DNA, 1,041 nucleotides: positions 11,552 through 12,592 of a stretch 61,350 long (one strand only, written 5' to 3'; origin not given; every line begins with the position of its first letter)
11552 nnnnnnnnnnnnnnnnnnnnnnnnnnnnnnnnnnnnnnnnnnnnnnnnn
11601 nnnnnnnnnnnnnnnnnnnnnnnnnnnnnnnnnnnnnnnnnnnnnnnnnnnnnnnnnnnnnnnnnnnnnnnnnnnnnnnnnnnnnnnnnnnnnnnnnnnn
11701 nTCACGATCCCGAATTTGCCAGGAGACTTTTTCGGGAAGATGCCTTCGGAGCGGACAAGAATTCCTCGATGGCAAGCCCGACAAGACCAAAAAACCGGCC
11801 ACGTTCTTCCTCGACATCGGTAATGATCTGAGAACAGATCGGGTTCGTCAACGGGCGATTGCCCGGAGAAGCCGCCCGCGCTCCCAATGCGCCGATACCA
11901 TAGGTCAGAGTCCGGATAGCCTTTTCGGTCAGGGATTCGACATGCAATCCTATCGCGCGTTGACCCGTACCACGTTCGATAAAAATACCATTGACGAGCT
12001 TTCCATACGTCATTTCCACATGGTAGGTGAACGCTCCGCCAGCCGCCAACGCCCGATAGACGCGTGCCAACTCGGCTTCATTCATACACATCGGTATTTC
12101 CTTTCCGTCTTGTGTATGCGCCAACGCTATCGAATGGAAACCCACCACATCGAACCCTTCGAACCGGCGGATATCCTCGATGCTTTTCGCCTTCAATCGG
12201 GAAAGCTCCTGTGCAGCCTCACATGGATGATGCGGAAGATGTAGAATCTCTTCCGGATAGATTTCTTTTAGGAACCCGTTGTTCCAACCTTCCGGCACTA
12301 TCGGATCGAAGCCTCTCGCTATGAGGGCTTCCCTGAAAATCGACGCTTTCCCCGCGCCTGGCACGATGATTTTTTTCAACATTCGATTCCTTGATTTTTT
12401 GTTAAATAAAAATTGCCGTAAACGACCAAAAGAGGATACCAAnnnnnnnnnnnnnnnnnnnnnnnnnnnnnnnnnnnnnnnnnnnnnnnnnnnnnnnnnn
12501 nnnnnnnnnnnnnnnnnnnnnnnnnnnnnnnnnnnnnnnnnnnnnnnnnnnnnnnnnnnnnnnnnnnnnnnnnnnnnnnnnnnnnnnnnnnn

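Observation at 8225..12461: Cluster of four highly diverged Maf-like genes that appear to be pseudo-enzymes, each with its own promoter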

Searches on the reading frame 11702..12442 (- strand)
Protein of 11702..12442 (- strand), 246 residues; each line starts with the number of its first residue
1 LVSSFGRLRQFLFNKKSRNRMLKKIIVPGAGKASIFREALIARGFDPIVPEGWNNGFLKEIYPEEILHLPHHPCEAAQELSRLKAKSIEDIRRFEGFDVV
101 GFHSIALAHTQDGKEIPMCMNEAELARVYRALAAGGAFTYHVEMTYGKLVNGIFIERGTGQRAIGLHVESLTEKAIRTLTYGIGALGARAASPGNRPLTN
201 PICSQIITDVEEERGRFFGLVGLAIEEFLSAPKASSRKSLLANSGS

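Call 3: search_protein_families(library=pfam, proteins=[window:11702-12442:-], max_evalue=10)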
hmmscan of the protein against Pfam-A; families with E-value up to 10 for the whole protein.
window:11702-12442:- (246 aa): 0 families

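Call 4: search_protein_families(library=ncbifam, proteins=[window:11702-12442:-], max_evalue=10)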
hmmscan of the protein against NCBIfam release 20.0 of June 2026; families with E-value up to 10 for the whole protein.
window:11702-12442:- (246 aa): 0 families

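Call 6: search_protein_families(library=phrogs, proteins=[window:11702-12442:-], max_evalue=1)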
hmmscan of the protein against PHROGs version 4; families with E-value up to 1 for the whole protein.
window:11702-12442:- (246 aa): 1 family
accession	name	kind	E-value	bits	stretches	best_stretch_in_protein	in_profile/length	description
phrog_5465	-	unknown function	0.058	14.4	1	88-131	51-93/116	-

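Call 7: search_protein_families(library=padloc, proteins=[window:11702-12442:-], max_evalue=1)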
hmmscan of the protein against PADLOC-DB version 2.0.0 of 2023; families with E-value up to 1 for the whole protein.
window:11702-12442:- (246 aa): 0 families

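Call 12: search_solved_structures(query=window:11702-12442:-, max_evalue=10, show_alignments=2)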
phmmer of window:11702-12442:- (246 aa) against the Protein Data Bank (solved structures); distinct sequences matched with E-value up to 10: 5.
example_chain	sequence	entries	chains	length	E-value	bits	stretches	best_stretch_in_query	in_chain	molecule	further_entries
4zdl_A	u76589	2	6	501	0.94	12.6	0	58-83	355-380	O-phosphoseryl-tRNA(Sec) selenium transferase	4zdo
3hl2_A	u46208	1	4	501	0.94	12.6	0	58-83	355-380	O-phosphoseryl-tRNA(Sec) selenium transferase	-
4zdp_A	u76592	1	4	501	0.96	12.6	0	58-83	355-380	O-phosphoseryl-tRNA(Sec) selenium transferase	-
7mdl_A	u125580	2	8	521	1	12.5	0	58-83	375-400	O-phosphoseryl-tRNA(Sec) selenium transferase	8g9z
7l1t_A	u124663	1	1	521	1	12.5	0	58-83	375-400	O-phosphoseryl-tRNA(Sec) selenium transferase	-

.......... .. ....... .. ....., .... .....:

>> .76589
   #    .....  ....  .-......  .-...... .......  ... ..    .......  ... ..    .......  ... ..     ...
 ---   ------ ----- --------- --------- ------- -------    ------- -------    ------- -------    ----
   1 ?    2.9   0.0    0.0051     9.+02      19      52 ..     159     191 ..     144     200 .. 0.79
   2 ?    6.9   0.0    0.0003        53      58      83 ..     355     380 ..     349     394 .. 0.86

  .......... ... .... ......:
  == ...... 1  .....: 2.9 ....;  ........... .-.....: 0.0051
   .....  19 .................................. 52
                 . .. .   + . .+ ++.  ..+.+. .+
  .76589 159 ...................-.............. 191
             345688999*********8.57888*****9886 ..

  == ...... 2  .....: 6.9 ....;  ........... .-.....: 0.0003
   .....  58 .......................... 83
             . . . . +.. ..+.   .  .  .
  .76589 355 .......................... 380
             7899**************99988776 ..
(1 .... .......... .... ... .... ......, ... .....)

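Call 18: find_homologous_proteins(query=window:11702-12382:-, max_evalue=0.1)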
Query window:11702-12382:- (226 aa): 5 proteins with E <= 0.1 among 3145 candidates.
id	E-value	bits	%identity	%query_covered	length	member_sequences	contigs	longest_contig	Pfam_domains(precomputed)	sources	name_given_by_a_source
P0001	2.7e-145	500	100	100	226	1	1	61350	-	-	-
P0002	9.6e-111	387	80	98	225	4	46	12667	-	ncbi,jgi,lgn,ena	-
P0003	1.6e-102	360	75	97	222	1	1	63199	-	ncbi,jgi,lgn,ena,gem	ncbi:MAG: hypothetical protein WCJ25_01100 [Candidatus Moraniibacteriota bacterium]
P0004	7.3e-62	227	87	56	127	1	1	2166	-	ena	-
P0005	1.9e-41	161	45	93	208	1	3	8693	-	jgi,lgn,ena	-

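Call 20: find_encoding_contigs(protein=P0003, flank=10000, max_places=4)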
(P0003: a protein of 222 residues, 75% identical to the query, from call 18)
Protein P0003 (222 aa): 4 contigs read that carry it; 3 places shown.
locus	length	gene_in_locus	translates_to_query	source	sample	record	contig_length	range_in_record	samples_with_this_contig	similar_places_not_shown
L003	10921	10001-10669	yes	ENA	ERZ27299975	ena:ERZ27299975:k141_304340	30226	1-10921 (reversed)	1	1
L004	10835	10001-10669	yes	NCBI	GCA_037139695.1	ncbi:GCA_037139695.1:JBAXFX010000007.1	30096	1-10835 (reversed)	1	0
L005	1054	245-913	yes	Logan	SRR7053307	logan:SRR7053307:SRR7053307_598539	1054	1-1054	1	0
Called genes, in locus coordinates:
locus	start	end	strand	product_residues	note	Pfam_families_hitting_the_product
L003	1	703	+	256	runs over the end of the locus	PF04055:Radical_SAM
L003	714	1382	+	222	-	PF01966:HD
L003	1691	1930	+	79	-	PF18893:DUF5652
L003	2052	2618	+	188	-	PF00293:NUDIX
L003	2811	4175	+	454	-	PF02403:Seryl_tRNA_N, PF00587:tRNA-synt_2b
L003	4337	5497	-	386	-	PF00390:malic, PF03949:Malic_M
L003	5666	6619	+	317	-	-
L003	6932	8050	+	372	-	PF14870:PSII_BNR (faint), PF02012:BNR (faint), PF15902:Sortilin-Vps10 (weak), PF25852:DUF6242_C, PF15902:Sortilin-Vps10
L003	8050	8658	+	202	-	PF01765:RRF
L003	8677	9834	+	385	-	PF02163:Peptidase_M50, PF00595:PDZ (faint), PF13180:PDZ_2 (weak), PF17820:PDZ_6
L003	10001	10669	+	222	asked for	-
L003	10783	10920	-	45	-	?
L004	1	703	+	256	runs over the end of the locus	PF04055:Radical_SAM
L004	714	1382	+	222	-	PF01966:HD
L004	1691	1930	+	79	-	PF18893:DUF5652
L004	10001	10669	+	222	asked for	-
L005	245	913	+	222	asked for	-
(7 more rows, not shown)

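Call 21: find_encoding_contigs(protein=P0005, flank=10000, max_places=4)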
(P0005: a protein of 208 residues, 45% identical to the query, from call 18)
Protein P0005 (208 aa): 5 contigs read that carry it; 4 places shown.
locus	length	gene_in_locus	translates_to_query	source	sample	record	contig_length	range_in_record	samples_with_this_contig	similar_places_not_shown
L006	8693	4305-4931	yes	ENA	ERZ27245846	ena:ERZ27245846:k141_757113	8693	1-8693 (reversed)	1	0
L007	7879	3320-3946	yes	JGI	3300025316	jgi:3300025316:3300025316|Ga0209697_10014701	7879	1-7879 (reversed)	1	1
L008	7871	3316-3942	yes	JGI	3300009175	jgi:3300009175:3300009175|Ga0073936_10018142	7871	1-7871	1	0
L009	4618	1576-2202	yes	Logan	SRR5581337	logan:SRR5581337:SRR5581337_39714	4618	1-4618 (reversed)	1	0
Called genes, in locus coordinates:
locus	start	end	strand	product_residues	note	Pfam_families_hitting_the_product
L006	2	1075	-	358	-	?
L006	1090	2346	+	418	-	PF02012:BNR (faint), PF14870:PSII_BNR (faint), PF15902:Sortilin-Vps10, PF25852:DUF6242_C, PF15902:Sortilin-Vps10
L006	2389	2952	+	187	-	PF01765:RRF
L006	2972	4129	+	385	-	PF02163:Peptidase_M50, PF17820:PDZ_6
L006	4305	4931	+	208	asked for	-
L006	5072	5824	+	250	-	-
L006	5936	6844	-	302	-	PF01544:CorA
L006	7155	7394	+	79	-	PF01809:YidD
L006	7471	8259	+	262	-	-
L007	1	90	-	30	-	?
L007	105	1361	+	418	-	PF02012:BNR (faint), PF14870:PSII_BNR (faint), PF15902:Sortilin-Vps10, PF25852:DUF6242_C, PF15902:Sortilin-Vps10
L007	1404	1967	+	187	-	PF01765:RRF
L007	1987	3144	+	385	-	PF02163:Peptidase_M50, PF17820:PDZ_6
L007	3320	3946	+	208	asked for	-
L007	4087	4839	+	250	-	-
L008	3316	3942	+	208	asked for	-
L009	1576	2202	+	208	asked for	-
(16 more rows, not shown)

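Call 22: find_encoding_contigs(protein=P0002, flank=10000, max_places=6)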
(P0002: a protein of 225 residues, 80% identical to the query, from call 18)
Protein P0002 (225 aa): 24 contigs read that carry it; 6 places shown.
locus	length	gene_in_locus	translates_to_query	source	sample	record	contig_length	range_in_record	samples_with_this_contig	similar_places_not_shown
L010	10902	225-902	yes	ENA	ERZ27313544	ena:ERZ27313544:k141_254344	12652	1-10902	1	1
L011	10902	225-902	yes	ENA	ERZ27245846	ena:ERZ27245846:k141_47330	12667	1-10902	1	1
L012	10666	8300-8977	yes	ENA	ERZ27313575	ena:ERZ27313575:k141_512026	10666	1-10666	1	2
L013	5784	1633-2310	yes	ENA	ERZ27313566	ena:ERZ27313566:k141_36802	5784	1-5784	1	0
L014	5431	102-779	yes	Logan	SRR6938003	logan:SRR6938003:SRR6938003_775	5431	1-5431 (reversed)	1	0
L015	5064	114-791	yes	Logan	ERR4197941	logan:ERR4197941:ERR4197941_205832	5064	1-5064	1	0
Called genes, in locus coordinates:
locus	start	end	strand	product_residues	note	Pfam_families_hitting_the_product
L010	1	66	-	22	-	?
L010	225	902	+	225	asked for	-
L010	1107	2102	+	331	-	PF01609:DDE_Tnp_1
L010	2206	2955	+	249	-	-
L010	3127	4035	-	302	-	PF01544:CorA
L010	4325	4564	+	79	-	PF01809:YidD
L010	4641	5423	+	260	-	-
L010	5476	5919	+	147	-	-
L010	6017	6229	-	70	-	-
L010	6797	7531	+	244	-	PF01628:HrcA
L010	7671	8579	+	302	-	PF00293:NUDIX, PF01025:GrpE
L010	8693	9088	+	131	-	PF05635:23S_rRNA_IVP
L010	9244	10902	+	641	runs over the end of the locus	PF00012:HSP70, PF06723:MreB_Mbl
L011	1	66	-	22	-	?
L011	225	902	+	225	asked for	-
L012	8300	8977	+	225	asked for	-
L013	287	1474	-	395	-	-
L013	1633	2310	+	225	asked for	-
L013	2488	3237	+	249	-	-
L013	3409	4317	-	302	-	PF01544:CorA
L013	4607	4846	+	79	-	PF01809:YidD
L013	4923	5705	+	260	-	-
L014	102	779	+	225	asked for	-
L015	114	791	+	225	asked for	-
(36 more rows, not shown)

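Call 34: search_solved_structures(query=A3, max_evalue=10, show_alignments=2)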
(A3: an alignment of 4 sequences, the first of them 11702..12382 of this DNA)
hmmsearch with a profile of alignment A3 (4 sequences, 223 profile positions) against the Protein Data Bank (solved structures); distinct sequences matched with E-value up to 10: 1.
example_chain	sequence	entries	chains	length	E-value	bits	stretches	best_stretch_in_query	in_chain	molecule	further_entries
7fbi_L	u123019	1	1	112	0.25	14.3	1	108-142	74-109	3A3 light chain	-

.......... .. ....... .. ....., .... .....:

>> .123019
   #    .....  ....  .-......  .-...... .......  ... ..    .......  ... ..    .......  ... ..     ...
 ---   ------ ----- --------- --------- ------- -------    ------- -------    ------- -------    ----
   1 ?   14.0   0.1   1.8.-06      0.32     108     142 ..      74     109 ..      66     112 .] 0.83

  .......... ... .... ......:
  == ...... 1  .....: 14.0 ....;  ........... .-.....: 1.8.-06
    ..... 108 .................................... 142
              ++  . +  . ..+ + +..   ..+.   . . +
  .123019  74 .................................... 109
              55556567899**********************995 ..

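Call 49: search_protein_representatives(alignment_id=A5)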
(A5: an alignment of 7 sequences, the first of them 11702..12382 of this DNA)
Query: 7 sequences, 228 profile positions. Proteins with E-value up to 0.001 (for the whole library): 15; up to 1e-10: 7; up to 1e-30: 5. The best 15 are listed.
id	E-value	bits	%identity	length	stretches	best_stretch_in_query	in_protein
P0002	6.8e-88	310.5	-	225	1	1-228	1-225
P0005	3.1e-75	269.2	-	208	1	1-212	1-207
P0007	1.2e-54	201.8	-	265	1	2-225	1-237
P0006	8.1e-32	127.1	-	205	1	2-225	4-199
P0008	3.0e-31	125.3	-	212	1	3-212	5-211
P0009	3.6e-24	102.1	-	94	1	133-224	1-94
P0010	1.8e-15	73.7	-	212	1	2-208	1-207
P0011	2.4e-06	43.8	-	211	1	5-189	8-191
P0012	9.4e-06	41.8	-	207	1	2-197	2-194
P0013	9.5e-06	41.8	-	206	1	5-189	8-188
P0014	1.8e-05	40.9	-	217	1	9-185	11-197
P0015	7.5e-05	38.9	-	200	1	60-184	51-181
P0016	2.7e-04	37.1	-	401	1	25-208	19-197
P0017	6.4e-04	35.8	-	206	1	52-159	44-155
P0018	9.6e-04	35.3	-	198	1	49-135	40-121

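Call 50: search_protein_families(library=pfam, proteins=[P0008, P0010, P0011, P0012, P0013, P0014, P0015, P0016, P0017, P0018], max_evalue=1)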
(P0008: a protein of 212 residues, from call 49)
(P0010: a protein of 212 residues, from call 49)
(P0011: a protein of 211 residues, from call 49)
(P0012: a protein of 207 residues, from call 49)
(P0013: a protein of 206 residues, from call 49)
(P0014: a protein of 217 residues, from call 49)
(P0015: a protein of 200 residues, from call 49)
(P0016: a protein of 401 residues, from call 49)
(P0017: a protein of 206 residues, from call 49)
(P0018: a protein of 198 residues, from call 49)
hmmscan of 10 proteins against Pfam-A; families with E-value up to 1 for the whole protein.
P0008 (212 aa): 0 families

P0010 (212 aa): 0 families

P0011 (211 aa): 1 family
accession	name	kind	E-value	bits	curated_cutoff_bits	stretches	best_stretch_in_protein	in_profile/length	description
PF08072.16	BDHCT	-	0.036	14.6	25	1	149-164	5-20/41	BDHCT (NUC031) domain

P0012 (207 aa): 2 families
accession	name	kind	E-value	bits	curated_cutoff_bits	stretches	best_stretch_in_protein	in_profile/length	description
PF02545.19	Maf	-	3.4e-06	27.3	27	1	17-155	12-144/187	Maf-like protein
PF03147.19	FDX-ACB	-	0.19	12.6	31.1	0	93-153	21-81/94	Ferredoxin-fold anticodon binding domain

P0013 (206 aa): 2 families
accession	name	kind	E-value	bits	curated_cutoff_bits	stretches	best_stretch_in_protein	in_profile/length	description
PF02545.19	Maf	-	0.0035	17.5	27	1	40-153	27-140/187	Maf-like protein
PF23796.1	DUF7174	-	0.11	12.6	27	1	121-152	104-135/153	Family of unknown function (DUF7174)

P0014 (217 aa): 1 family
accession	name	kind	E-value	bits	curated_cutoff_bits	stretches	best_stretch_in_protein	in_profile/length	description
PF02545.19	Maf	-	1.1e-05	25.7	27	1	36-170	29-148/187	Maf-like protein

P0015 (200 aa): 0 families

P0016 (401 aa): 1 family
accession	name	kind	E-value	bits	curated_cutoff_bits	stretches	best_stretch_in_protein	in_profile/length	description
PF09224.18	DUF1961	-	0.024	14.4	25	1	290-359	68-135/214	Domain of unknown function (DUF1961)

P0017 (206 aa): 1 family
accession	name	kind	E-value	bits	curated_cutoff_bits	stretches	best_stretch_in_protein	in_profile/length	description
PF02545.19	Maf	-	2.9e-64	216.6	27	1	10-200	1-187/187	Maf-like protein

P0018 (198 aa): 2 families
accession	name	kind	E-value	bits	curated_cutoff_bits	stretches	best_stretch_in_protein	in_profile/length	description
PF02545.19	Maf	-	6.9e-55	186.1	27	1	8-186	1-184/187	Maf-like protein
PF00443.35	UCH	-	0.2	11.7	23.9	1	29-138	177-235/254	Ubiquitin carboxyl-terminal hydrolase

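Call 52: predict_structure(alignment_id=A5)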
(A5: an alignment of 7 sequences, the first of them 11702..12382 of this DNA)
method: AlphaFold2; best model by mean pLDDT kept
length: 226 residues; sequences in the alignment: 7
mean_pLDDT: 85.0   pTM: 0.80
mean pLDDT of the five models: 85.0, 82.7, 80.2, 70.6, 56.5
residues with pLDDT >= 90: 107; 70-90: 95; 50-70: 12; < 50: 12
segments of 3 or more residues with pLDDT < 50: 215-226
pLDDT, mean of each block of 10 residues (from residue 1): 84 75 88 76 94 93 90 89 86 85 94 87 92 91 91 93 90 85 89 89 86 50 41
secondary structure, 60 per line:
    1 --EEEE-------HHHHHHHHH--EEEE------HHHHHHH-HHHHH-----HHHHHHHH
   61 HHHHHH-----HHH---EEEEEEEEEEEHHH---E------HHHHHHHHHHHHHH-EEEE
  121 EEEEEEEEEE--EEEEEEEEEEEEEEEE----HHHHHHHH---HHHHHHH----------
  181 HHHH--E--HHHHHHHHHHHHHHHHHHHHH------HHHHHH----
elements in order: E3-6 H14-22 E25-28 H35-41 H43-47 H53-66 E78-88 H102-115 E117-130 E133-148 H153-160 H164-170 H181-184 H190-210 H217-222

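Call 54: find_encoding_contigs(protein=P0012, flank=6000, max_places=3)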
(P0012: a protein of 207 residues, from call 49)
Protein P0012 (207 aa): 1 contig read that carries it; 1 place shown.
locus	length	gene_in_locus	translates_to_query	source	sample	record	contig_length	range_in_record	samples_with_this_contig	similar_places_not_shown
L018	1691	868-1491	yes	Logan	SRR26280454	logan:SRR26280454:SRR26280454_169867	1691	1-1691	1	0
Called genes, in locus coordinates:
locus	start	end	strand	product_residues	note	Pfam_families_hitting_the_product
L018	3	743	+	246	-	?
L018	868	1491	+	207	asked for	PF02545:Maf (weak)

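Call 55: fold_search(model_id=the predicted structure, library=pdb)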
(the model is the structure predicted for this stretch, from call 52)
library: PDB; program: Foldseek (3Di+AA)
matches with E <= 10: 903; with E <= 0.001: 34
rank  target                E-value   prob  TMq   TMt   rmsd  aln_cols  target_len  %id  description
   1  1ex2_A                4.6e-08  1.00  0.53  0.64   5.6       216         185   16  CRYSTAL STRUCTURE OF BACILLUS SUBTILIS MAF PROTEIN (released 2000-06-14)
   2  4heb_A                8.9e-08  1.00  0.48  0.58   7.3       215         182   18  The Crystal structure of Maf protein of Bacillus subtilis (released 2012-10-24)
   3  4p0e_B                9.5e-08  1.00  0.46  0.55   5.5       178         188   15  YhdE E33A (p212121 space group) (released 2014-04-30)
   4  4lu1_A                1.5e-07  1.00  0.45  0.52   4.2       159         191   18  Crystal structure of the uncharacterized Maf protein YceF from E. coli, mutant D69A (released 2013-08-14)
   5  4jhc_A                1.6e-07  1.00  0.48  0.55   3.6       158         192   17  Crystal structure of the uncharacterized Maf protein YceF from E. coli (released 2013-03-20)
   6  2p5x_A                2.2e-07  1.00  0.51  0.56   6.1       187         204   16  Crystal structure of Maf domain of human N-acetylserotonin O-methyltransferase-like protein (released 2007-03-27)
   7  4p0u_B                2.2e-07  1.00  0.52  0.61   6.4       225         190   12  YhdE E33A p4 space group (released 2014-05-14)
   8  2p5x_B                2.8e-07  1.00  0.56  0.62   5.0       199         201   12  Crystal structure of Maf domain of human N-acetylserotonin O-methyltransferase-like protein (released 2007-03-27)
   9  4oo0_A                3.7e-07  1.00  0.58  0.62   3.9       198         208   10  Crystal Structure of Maf-like protein BceJ2315_23540 from Burkholderia cenocepacia (released 2014-02-12)
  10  4p0e_A                3.7e-07  1.00  0.51  0.59   6.4       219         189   12  YhdE E33A (p212121 space group) (released 2014-04-30)
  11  4lu1_B                5.4e-07  1.00  0.46  0.56   4.0       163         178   18  Crystal structure of the uncharacterized Maf protein YceF from E. coli, mutant D69A (released 2013-08-14)
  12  2amh                  6.6e-07  1.00  0.54  0.61   4.4       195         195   12  Crystal Structure of Maf-like Protein Tbru21784AAA from T.brucei (released 2005-08-16)
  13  4jhc_B                8.5e-07  1.00  0.47  0.57   3.6       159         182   17  Crystal structure of the uncharacterized Maf protein YceF from E. coli (released 2013-03-20)
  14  4oo0_B                1.0e-06  1.00  0.55  0.60   4.8       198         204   13  Crystal Structure of Maf-like protein BceJ2315_23540 from Burkholderia cenocepacia (released 2014-02-12)
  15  3tqu_A                7.7e-06  1.00  0.47  0.52   6.6       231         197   13  Structure of a HAM1 protein from Coxiella burnetii (released 2011-09-21)
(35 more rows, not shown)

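Call 60: find_encoding_contigs(protein=P0016, flank=6000, max_places=3)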
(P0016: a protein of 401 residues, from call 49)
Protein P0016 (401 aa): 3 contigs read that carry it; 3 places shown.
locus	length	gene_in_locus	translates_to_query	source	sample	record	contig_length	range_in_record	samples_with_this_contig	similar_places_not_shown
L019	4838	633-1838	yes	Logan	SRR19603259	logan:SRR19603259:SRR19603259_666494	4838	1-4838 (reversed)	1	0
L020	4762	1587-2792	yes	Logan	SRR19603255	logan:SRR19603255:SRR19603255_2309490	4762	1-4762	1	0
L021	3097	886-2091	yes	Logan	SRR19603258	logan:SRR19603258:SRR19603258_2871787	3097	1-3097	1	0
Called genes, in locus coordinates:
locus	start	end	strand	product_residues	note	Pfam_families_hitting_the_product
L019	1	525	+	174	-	?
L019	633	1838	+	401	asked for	-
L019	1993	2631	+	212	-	-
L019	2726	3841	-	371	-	PF01544:CorA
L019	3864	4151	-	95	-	-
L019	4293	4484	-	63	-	-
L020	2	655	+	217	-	?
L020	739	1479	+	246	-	PF01061:ABC2_membrane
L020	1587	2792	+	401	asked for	-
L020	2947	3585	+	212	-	-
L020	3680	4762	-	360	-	?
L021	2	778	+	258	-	?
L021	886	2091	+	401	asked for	-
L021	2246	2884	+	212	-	-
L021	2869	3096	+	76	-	?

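Call 61: find_encoding_contigs(protein=P0008, flank=6000, max_places=3)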
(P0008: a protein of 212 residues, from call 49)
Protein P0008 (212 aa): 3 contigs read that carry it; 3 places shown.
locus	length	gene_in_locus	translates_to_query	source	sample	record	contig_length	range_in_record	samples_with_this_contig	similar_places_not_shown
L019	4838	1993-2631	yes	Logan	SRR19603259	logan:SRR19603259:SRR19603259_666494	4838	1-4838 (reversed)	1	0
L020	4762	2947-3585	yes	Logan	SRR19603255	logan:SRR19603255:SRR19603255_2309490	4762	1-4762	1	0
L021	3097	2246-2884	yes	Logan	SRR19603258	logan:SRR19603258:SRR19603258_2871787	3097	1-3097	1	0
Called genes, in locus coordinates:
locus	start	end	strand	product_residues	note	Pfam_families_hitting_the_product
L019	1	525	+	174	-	?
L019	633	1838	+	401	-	-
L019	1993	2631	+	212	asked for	-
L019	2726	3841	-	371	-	PF01544:CorA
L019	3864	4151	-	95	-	-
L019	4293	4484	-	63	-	-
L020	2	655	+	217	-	?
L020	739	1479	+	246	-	PF01061:ABC2_membrane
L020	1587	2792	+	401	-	-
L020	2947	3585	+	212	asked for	-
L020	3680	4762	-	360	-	?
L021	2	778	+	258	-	?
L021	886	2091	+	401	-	-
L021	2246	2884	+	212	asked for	-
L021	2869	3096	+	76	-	?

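Call 62: find_encoding_contigs(protein=P0010, flank=6000, max_places=3)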
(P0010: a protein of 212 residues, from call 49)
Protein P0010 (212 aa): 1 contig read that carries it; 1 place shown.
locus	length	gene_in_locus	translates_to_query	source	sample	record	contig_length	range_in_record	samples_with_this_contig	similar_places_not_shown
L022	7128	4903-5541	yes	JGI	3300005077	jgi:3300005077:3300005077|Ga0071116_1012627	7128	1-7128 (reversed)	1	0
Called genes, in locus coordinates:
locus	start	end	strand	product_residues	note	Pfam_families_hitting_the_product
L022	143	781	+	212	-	PF04203:Sortase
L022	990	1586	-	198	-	PF21176:RecR_HhH, PF01751:Toprim, PF13662:Toprim_4, PF21175:RecR_C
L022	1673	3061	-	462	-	PF00772:DnaB, PF13481:AAA_25, PF03796:DnaB_C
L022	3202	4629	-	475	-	PF00133:tRNA-synt_1 (faint), PF01406:tRNA-synt_1e, PF01921:tRNA-synt_1f (faint), PF09334:tRNA-synt_1g (faint), PF09190:DALR_2 (weak), PF23493:CysS_C (weak)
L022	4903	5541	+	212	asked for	-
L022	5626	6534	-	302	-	PF01544:CorA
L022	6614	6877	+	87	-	PF01809:YidD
